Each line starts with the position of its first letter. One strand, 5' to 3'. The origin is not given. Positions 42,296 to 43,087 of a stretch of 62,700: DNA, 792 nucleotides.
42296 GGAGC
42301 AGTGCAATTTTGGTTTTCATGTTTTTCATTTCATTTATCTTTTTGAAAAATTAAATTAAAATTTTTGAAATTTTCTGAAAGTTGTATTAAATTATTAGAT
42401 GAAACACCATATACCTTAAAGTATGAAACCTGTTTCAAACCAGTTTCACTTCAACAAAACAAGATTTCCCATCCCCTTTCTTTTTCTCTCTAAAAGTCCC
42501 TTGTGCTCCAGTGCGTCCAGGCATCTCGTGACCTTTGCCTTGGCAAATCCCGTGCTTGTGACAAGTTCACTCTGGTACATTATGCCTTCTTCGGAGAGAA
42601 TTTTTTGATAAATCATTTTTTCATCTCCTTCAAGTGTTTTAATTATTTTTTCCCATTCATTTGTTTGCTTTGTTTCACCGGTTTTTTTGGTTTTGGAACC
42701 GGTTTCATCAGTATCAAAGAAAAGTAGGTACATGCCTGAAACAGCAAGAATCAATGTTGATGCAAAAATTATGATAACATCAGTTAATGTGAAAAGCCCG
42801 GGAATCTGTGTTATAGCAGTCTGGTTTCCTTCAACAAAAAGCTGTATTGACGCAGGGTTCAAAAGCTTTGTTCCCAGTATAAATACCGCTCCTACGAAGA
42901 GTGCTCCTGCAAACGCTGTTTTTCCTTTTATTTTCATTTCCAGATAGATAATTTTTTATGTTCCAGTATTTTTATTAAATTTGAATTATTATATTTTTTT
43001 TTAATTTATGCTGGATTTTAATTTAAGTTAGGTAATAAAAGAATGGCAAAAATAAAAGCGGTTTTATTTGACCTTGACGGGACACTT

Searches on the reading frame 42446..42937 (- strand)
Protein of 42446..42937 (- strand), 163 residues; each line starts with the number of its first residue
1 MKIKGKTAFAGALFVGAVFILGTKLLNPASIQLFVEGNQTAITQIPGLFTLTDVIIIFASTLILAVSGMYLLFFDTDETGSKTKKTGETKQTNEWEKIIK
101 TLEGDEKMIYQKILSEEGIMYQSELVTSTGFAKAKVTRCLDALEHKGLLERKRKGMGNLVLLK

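Call 90: search_protein_families(library=pfam, proteins=[window:42446-42937:-], max_evalue=0.001)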
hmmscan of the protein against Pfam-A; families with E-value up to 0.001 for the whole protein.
window:42446-42937:- (163 aa): 3 families
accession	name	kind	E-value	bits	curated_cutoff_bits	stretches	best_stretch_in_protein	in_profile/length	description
PF24034.1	DUF7343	-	9.6e-12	45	27.6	1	105-162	4-61/62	Domain of unknown function (DUF7343)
PF01047.28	MarR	-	8.5e-07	29.2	24.6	1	113-154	11-52/59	MarR family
PF09339.16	HTH_IclR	-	0.00079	19.6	22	0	123-151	22-50/52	IclR helix-turn-helix domain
